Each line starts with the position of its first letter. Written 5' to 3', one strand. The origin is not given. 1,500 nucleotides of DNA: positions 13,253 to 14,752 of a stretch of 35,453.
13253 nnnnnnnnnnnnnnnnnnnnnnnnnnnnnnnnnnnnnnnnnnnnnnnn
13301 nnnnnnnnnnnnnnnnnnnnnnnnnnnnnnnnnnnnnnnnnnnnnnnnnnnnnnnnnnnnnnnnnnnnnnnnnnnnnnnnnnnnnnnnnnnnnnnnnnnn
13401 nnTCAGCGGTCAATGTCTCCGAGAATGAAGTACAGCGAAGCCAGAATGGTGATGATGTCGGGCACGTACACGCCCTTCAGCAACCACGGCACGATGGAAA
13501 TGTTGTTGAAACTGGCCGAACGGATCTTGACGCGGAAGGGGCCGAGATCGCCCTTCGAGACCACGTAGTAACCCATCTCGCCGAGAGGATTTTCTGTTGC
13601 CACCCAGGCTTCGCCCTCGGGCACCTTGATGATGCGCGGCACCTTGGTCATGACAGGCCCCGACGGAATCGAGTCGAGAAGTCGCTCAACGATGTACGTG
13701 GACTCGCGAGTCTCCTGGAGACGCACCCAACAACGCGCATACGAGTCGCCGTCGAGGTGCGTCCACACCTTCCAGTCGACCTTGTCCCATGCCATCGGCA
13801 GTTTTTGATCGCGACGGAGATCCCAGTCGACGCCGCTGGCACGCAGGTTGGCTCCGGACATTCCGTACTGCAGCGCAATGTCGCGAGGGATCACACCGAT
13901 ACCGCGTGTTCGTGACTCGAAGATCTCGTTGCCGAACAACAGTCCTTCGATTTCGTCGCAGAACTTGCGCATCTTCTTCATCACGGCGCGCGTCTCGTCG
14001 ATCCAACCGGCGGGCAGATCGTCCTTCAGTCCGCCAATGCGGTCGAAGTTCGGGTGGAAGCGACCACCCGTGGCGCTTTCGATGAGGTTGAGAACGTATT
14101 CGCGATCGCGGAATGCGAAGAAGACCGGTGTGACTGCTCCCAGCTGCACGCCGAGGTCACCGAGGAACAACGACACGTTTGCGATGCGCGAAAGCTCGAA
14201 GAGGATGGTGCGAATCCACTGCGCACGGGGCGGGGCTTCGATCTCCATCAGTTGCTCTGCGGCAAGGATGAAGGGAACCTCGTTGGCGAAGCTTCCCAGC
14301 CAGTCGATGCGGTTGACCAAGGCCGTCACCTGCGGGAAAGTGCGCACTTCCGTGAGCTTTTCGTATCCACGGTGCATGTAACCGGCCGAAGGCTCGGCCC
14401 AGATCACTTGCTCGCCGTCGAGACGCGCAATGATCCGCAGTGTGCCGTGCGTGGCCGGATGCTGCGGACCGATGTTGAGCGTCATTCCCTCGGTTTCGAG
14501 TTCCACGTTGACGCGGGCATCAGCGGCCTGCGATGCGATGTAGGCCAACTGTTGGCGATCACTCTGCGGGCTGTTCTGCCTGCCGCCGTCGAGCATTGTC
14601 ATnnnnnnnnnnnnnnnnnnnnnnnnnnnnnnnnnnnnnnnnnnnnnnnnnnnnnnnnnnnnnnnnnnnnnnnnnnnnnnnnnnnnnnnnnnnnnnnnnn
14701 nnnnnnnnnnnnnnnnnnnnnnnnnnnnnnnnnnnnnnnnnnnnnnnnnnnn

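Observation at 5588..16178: Second, 11-gene complex I cluster with no NADH-oxidising module, next to a complete 14-gene cluster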

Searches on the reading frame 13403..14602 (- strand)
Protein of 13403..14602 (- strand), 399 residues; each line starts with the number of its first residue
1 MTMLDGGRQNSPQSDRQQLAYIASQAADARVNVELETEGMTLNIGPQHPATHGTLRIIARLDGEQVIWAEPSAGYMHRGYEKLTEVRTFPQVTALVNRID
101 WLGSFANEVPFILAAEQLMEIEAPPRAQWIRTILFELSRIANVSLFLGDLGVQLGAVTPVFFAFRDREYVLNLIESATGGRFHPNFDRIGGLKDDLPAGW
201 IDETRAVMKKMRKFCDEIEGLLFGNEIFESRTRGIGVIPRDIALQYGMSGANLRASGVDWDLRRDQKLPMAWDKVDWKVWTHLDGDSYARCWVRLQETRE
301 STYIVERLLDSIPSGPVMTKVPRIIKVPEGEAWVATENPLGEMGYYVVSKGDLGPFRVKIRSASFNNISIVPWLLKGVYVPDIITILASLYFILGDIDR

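Call 3: search_protein_families(library=pfam, proteins=[window:13403-14602:-])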
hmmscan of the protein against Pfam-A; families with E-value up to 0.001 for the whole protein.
window:13403-14602:- (399 aa): 1 family
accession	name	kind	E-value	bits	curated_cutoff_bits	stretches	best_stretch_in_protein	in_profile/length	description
PF00346.24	Complex1_49kDa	-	4.3e-78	262.5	24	1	154-399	2-271/271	Respiratory-chain NADH dehydrogenase, 49 Kd subunit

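Call 8: find_homologous_proteins(query=window:13403-14602:-, max_evalue=1e-30)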
Query window:13403-14602:- (399 aa): 7980 proteins with E <= 1e-30 among 8000 candidates; the best 120 are listed.
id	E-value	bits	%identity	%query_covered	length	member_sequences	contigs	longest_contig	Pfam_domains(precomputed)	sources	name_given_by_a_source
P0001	1.3e-255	866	97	96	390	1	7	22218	PF00346.25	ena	-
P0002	2.3e-255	865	97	96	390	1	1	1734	PF00346.25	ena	-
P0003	4.1e-255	864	97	96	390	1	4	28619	PF00346.25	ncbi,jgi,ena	ncbi:MAG: NADH-quinone oxidoreductase subunit [Actinomycetota bacterium]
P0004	5.1e-255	864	97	96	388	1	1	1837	PF00346.25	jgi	jgi:NADH-quinone oxidoreductase subunit D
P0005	1.5e-254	862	96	96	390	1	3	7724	PF00346.25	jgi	jgi:NADH-quinone oxidoreductase subunit D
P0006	1.6e-254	862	97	96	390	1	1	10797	PF00346.25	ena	-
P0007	1.7e-254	862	97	96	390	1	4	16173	PF00346.25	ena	-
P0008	2.0e-254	862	96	96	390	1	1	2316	PF00346.25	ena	-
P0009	3.0e-252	855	95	96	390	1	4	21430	PF00346.25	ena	-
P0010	4.7e-252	854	95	96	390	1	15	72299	PF00346.25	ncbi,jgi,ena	jgi:NADH-quinone oxidoreductase subunit D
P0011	5.9e-252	854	95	96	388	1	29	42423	PF00346.25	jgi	jgi:NADH-quinone oxidoreductase subunit D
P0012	6.5e-252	853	95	96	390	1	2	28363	PF00346.25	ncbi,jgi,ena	jgi:NADH-quinone oxidoreductase subunit D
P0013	6.5e-252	853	95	96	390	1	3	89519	PF00346.25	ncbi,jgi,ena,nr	ncbi:MAG: NADH-quinone oxidoreductase subunit D [Actinobacteria bacterium]|jgi:NADH-quinone oxidored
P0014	8.3e-252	853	95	96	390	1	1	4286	PF00346.25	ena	-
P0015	9.0e-252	853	95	96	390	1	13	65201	PF00346.25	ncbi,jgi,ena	ncbi:MAG: NADH-quinone oxidoreductase subunit [Actinomycetota bacterium]|jgi:NADH-quinone oxidoreduc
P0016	1.2e-251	853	95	96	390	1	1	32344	PF00346.25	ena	-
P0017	1.3e-251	852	95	96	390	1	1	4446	PF00346.25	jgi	jgi:NADH-quinone oxidoreductase subunit D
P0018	1.7e-251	852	95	96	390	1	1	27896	PF00346.25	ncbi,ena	-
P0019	2.2e-251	852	95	96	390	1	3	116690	PF00346.25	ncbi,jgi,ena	ncbi:MAG: NADH-quinone oxidoreductase subunit [Actinomycetota bacterium]|jgi:NADH-quinone oxidoreduc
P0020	2.5e-251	851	95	96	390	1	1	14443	PF00346.25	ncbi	ncbi:MAG: NADH-quinone oxidoreductase subunit D [Ilumatobacteraceae bacterium]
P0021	3.3e-251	851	95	96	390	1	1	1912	PF00346.25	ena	-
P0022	4.5e-251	851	95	96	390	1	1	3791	PF00346.25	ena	-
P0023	4.6e-251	851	95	96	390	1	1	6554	PF00346.25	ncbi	-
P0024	7.3e-251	850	95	96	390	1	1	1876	PF00346.25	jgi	-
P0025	1.2e-250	849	95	96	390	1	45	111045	PF00346.25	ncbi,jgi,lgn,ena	ncbi:MAG: NADH-quinone oxidoreductase subunit [Actinomycetota bacterium]|jgi:NADH-quinone oxidoreduc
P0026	1.4e-250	849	94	96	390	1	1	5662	PF00346.25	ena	-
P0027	1.6e-250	849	95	96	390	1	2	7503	PF00346.25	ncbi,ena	ncbi:MAG: NADH-quinone oxidoreductase subunit D [Actinomycetota bacterium]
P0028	1.6e-250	849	94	96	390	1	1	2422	PF00346.25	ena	-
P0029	4.4e-250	847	95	96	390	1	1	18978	PF00346.25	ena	-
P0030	5.3e-250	847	95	96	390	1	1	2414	PF00346.25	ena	-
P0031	6.0e-250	847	95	96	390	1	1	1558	PF00346.25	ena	-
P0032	6.1e-250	847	94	96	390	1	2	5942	PF00346.25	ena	-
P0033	8.3e-250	846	95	96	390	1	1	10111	PF00346.25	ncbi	ncbi:MAG: NADH-quinone oxidoreductase subunit D [Actinomycetota bacterium]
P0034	8.6e-250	846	95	96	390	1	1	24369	PF00346.25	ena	-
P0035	8.9e-250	846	94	96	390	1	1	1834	PF00346.25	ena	-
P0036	1.1e-249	846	95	96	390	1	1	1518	PF00346.25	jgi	-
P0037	1.2e-249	846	95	96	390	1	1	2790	PF00346.25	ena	-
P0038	1.7e-249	845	95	96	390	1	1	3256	PF00346.25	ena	-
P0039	2.0e-249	845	94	96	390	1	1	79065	PF00346.25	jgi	jgi:NADH-quinone oxidoreductase subunit D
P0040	2.2e-249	845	94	96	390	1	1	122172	PF00346.25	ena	-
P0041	4.5e-249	844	95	96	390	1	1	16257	PF00346.25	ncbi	-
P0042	5.3e-249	844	93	96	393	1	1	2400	PF00346.25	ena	-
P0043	6.2e-249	844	94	96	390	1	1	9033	PF00346.25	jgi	jgi:NADH-quinone oxidoreductase subunit D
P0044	1.5e-248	842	94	96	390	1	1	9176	PF00346.25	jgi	-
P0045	3.1e-248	841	94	96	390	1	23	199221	PF00346.25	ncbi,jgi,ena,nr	ncbi:MAG: NADH-quinone oxidoreductase subunit D [Actinobacteria bacterium]|nr:NADH-quinone oxidoredu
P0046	5.9e-243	824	91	96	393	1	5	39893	PF00346.25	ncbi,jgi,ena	ncbi:MAG: NADH-quinone oxidoreductase subunit [Actinomycetota bacterium]|jgi:NADH-quinone oxidoreduc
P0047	2.1e-242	822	91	96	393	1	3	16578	PF00346.25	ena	-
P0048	4.2e-242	821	91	96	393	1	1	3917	PF00346.25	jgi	jgi:NADH-quinone oxidoreductase subunit D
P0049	4.6e-242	821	92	96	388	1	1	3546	PF00346.25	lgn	-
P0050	5.5e-242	821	92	96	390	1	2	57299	PF00346.25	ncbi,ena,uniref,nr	ncbi:MAG: NADH-quinone oxidoreductase subunit D 1 [Actinobacteria bacterium]|uniref:Unannotated prot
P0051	5.6e-242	821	92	96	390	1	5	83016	PF00346.25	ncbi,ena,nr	ncbi:MAG: NADH-quinone oxidoreductase subunit D [Ilumatobacteraceae bacterium]|nr:NADH-quinone oxido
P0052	6.4e-242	821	92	96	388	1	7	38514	PF00346.25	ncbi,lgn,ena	-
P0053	7.5e-242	820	92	96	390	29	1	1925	PF00346.25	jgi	jgi:NADH-quinone oxidoreductase subunit D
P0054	8.7e-242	820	91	96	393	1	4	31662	PF00346.25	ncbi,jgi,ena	-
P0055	9.6e-242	820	91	96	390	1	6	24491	PF00346.25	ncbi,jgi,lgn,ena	-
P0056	1.2e-241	820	91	96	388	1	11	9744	PF00346.25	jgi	jgi:NADH-quinone oxidoreductase subunit D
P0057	1.4e-241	819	91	96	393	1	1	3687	PF00346.25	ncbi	ncbi:MAG: NADH-quinone oxidoreductase subunit D [Actinomycetota bacterium]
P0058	1.4e-241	819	90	96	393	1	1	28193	PF00346.25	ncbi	ncbi:MAG: NADH-quinone oxidoreductase subunit D [Actinomycetota bacterium]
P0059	1.5e-241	819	91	96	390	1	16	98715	PF00346.25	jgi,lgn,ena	jgi:NADH-quinone oxidoreductase subunit D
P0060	1.6e-241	819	91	96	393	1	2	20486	PF00346.25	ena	-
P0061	1.6e-241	819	91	96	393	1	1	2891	PF00346.25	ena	-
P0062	1.7e-241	819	91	96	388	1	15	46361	PF00346.25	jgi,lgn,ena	jgi:NADH-quinone oxidoreductase subunit D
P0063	1.9e-241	819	92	96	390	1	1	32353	PF00346.25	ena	-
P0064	2.2e-241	819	91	96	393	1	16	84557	PF00346.25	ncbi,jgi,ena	jgi:NADH-quinone oxidoreductase subunit D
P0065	2.2e-241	819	92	96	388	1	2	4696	PF00346.25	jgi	jgi:NADH-quinone oxidoreductase subunit D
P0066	2.3e-241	819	91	96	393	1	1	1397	PF00346.25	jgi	jgi:NADH-quinone oxidoreductase subunit D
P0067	2.5e-241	819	91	96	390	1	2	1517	PF00346.25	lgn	-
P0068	2.5e-241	819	91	97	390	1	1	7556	PF00346.25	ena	-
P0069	3.5e-241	818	91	97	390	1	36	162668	PF00346.25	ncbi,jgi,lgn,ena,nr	ncbi:MAG: NADH-quinone oxidoreductase subunit D 1 [Ilumatobacteraceae bacterium]|jgi:NADH-quinone ox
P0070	3.7e-241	818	92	96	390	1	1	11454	PF00346.25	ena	-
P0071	4.1e-241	818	91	96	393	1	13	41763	PF00346.25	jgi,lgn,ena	-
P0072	4.1e-241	818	91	96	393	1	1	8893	PF00346.25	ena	-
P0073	4.2e-241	818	91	96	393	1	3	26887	PF00346.25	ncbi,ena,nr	ncbi:MAG: NADH-quinone oxidoreductase subunit D [Actinobacteria bacterium]|nr:NADH-quinone oxidoredu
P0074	4.2e-241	818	91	97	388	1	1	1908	PF00346.25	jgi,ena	-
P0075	4.2e-241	818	91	96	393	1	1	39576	PF00346.25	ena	-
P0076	4.6e-241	818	91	96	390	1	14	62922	PF00346.25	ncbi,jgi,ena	jgi:NADH-quinone oxidoreductase subunit D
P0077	4.8e-241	818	91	97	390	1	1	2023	PF00346.25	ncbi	-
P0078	4.9e-241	818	90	96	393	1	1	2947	PF00346.25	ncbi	ncbi:MAG: NADH-quinone oxidoreductase subunit D [Actinomycetota bacterium]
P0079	4.9e-241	818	92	96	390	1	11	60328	PF00346.25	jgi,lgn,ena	jgi:NADH-quinone oxidoreductase subunit D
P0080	5.3e-241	818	91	96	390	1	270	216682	PF00346.25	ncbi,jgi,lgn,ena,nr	ncbi:NADH-quinone oxidoreductase subunit D 1 [Actinomycetes bacterium]|nr:NADH-quinone oxidoreductas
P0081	5.3e-241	818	91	96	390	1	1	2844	PF00346.25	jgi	jgi:NADH-quinone oxidoreductase subunit D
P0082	5.3e-241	817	91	96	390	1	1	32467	PF00346.25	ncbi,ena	-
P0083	5.7e-241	817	91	96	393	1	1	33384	PF00346.25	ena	-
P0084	5.8e-241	817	91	96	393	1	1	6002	PF00346.25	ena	-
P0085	5.8e-241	817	92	96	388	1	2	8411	PF00346.25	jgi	jgi:NADH-quinone oxidoreductase subunit D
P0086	5.9e-241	817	91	96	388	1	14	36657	PF00346.25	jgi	jgi:NADH-quinone oxidoreductase subunit D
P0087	6.2e-241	817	91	96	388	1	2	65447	PF00346.25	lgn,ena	-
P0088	6.2e-241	817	91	96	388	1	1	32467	PF00346.25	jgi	jgi:NADH-quinone oxidoreductase subunit D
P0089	7.3e-241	817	91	96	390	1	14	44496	PF00346.25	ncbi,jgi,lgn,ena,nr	ncbi:MAG: NADH-quinone oxidoreductase subunit D [Ilumatobacteraceae bacterium]|jgi:NADH-quinone oxid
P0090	7.6e-241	817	90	96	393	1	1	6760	PF00346.25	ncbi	ncbi:MAG: NADH-quinone oxidoreductase subunit [Actinomycetota bacterium]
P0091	7.8e-241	817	91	96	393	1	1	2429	PF00346.25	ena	-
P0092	7.9e-241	817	91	96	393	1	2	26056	PF00346.25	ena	-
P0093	8.1e-241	817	91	96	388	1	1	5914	PF00346.25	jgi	jgi:NADH-quinone oxidoreductase subunit D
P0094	8.9e-241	817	90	97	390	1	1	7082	PF00346.25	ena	-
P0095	8.9e-241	817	90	97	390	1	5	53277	PF00346.25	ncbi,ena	-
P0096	9.0e-241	817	91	96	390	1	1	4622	PF00346.25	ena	-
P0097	9.1e-241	817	90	97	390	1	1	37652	PF00346.25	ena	-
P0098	9.2e-241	817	92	96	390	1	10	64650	PF00346.25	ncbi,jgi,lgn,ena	jgi:NADH-quinone oxidoreductase subunit D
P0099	9.4e-241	817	91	97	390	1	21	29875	PF00346.25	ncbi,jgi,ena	ncbi:MAG: NADH-quinone oxidoreductase subunit [Actinomycetota bacterium]|jgi:NADH-quinone oxidoreduc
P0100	9.8e-241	817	91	96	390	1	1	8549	PF00346.25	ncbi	-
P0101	9.9e-241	817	91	96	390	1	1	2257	PF00346.25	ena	-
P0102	9.9e-241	817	91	96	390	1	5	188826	PF00346.25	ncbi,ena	-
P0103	1.0e-240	817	91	96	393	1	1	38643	PF00346.25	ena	-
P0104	1.1e-240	816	91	96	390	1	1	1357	PF00346.25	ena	-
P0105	1.1e-240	816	90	97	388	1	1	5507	PF00346.25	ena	-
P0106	1.1e-240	816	92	96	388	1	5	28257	PF00346.25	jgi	jgi:NADH-quinone oxidoreductase subunit D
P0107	1.1e-240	816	88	100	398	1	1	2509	PF00346.25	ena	-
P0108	1.1e-240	816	91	96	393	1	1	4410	PF00346.25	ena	-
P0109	1.2e-240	816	91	96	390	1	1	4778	PF00346.25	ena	-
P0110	1.2e-240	816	90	96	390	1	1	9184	PF00346.25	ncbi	ncbi:MAG: NADH-quinone oxidoreductase subunit [Actinomycetota bacterium]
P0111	1.2e-240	816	92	96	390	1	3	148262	PF00346.25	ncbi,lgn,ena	-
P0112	1.2e-240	816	91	96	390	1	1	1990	PF00346.25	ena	-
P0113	1.3e-240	816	89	98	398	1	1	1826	PF00346.25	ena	-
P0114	1.3e-240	816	92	96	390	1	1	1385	PF00346.25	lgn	-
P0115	1.4e-240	816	91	96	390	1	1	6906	PF00346.25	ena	-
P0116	1.4e-240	816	91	96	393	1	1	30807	PF00346.25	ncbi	-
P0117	1.4e-240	816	90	96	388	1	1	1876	PF00346.25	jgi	jgi:NADH-quinone oxidoreductase subunit D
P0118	1.5e-240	816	90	96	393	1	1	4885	PF00346.25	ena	-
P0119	1.5e-240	816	90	96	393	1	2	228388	PF00346.25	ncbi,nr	ncbi:MAG: NADH-quinone oxidoreductase subunit D 1 [Acidimicrobiales bacterium mtb01]|nr:NADH-quinone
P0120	1.5e-240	816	90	96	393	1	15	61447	PF00346.25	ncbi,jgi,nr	ncbi:MAG: NADH-quinone oxidoreductase subunit D [Actinobacteria bacterium]|nr:NADH-quinone oxidoredu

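Call 10: search_solved_structures(query=window:13403-14602:-, max_evalue=1e-10)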
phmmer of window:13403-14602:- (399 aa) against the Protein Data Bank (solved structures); distinct sequences matched with E-value up to 1e-10: 54.
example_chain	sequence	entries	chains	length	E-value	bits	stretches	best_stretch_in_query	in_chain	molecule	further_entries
2fug_4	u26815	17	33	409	4.3e-96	325.4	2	33-329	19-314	NADH-quinone oxidoreductase chain 4 | NADH-QUINONE OXIDOREDUCTASE SUBUNIT 4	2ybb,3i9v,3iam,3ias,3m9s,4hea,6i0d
6hum_H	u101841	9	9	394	1.3e-89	304.1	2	33-319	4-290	NAD(P)H-quinone oxidoreductase subunit H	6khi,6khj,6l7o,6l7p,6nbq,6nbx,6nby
7eu3_H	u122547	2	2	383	7.3e-83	281.8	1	40-333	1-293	NAD(P)H-quinone oxidoreductase subunit H, chloroplastic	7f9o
7wfg_H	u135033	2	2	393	9.2e-81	274.9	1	40-318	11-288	NAD(P)H-quinone oxidoreductase subunit H, chloroplastic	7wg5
9grx_H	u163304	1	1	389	2.1e-80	273.7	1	40-319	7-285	NAD(P)H-quinone oxidoreductase subunit H, chloroplastic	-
8iuf_S2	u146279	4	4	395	4.8e-79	269.2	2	38-346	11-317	NDUFS2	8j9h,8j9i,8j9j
9iho_D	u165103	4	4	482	8.1e-79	268.5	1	39-324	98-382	NUCM (49 kDa) subunit of mitochondrial NADH:ubiquinone oxidoreductase (Complex I)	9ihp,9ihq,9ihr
6g2j_D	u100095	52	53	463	3.6e-78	266.3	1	34-324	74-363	NADH dehydrogenase [ubiquinone] iron-sulfur protein 2, mitochondrial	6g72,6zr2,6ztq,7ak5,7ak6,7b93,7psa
8ba0_D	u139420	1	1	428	5.9e-78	265.6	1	33-325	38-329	Complex I-49kD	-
8b9z_D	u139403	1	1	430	6e-78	265.6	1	33-325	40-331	Complex I-49kD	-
8esw_S2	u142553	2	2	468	8.8e-78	265.1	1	33-325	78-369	Complex I-49kD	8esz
6gcs_C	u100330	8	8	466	1.5e-77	264.3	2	37-322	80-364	49-KDA PROTEIN (NUCM) | Subunit NUCM of NADH:Ubiquinone Oxidoreductase (Complex I) | NUCM protein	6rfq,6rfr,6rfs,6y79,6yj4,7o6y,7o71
5xtd_Q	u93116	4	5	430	8.9e-77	261.8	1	38-324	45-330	NADH dehydrogenase [ubiquinone] iron-sulfur protein 2, mitochondrial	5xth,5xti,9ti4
7b0n_D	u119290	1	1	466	1e-76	261.5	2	37-322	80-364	NUCM protein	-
9cwt_Q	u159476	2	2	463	1.2e-76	261.3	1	38-324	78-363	NADH dehydrogenase [ubiquinone] iron-sulfur protein 2, mitochondrial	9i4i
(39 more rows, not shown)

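Call 26: search_protein_representatives(protein=window:13403-14602:-)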
Query: 399 residues. Proteins with E-value up to 0.001 (for the whole library): 12639; up to 1e-10: 6209; up to 1e-30: 1271. The best 150 are listed.
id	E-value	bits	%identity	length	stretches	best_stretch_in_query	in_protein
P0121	4.1e-139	480.3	87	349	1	15-252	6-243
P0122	3.3e-134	464.1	57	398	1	26-399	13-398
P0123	9.4e-127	439.6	90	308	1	14-230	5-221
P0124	3.1e-125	434.6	87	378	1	5-226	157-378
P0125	2.2e-121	421.9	78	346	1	38-266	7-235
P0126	2.0e-114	398.9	49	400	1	34-399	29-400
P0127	2.9e-113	395.1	88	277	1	14-213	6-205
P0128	2.7e-112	392.0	75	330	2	140-399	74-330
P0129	6.7e-112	390.7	79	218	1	14-227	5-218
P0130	9.7e-105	367.1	68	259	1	76-332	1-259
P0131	4.2e-104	365.0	63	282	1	119-399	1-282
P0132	7.0e-104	364.2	73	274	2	225-399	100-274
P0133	1.6e-101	356.5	80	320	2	40-144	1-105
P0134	7.1e-95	334.6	57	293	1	27-295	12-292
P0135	2.9e-94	332.6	43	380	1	31-399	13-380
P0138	4.2e-88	312.3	42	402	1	40-399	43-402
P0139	1.7e-87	310.2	41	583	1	40-399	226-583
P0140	2.0e-87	310.1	41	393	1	34-399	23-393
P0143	3.5e-86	306.0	40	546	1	24-399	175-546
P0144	1.3e-84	300.8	42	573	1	26-399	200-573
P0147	1.1e-82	294.4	40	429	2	25-337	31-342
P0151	7.5e-82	291.7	40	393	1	12-399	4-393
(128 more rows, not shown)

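Call 27: list_cluster_members(proteins=[P0122, P0126, P0135, P0138, P0139, P0140, P0143, P0144, P0147, P0151])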
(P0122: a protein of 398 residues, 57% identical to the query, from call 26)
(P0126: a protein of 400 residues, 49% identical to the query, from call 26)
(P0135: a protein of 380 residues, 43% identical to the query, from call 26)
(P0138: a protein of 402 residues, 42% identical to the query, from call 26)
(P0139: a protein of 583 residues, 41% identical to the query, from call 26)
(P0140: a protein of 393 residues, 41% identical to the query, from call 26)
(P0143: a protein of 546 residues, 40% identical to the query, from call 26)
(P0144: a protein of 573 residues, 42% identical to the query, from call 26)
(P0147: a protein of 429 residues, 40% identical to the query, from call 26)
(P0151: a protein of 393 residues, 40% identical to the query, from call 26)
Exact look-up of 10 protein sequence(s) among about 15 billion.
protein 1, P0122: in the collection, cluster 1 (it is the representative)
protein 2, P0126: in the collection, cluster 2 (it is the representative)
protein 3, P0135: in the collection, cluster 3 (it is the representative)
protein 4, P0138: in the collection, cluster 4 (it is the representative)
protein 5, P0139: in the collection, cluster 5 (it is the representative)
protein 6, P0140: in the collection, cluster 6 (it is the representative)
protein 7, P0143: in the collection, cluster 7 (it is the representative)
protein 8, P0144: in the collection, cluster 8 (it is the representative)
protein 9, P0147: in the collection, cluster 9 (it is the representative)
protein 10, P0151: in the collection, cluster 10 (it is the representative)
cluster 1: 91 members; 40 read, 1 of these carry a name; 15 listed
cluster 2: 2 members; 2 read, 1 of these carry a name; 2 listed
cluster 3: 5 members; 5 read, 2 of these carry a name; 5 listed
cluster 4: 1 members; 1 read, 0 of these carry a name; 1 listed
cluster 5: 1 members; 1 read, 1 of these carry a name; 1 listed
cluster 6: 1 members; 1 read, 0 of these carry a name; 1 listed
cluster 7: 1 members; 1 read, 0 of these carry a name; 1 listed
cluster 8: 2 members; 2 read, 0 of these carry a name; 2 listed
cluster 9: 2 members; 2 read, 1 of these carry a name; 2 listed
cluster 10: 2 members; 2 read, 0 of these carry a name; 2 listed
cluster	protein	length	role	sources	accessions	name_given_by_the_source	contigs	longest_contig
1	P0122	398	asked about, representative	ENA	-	-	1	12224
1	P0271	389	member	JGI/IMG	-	NADH-quinone oxidoreductase subunit D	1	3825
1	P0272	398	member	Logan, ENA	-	-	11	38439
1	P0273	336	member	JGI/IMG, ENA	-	-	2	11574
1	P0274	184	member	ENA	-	-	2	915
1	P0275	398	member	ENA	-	-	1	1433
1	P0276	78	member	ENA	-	-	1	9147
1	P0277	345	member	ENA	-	-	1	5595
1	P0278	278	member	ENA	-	-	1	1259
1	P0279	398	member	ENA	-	-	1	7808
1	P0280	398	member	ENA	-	-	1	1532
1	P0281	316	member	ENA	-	-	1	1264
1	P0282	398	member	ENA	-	-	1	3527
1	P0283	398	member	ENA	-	-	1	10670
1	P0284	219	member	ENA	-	-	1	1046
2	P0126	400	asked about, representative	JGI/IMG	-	-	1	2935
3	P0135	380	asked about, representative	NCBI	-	-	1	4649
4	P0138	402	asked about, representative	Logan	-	-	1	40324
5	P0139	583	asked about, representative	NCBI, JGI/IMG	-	NADH:ubiquinone oxidoreductase subunit D/NADH:ubiquinone oxidoreductase subunit C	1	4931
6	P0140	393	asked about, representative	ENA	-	-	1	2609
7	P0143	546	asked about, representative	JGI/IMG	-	-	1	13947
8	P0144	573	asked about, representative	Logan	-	-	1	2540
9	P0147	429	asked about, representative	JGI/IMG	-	NADH-quinone oxidoreductase subunit D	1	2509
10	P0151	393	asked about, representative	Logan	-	-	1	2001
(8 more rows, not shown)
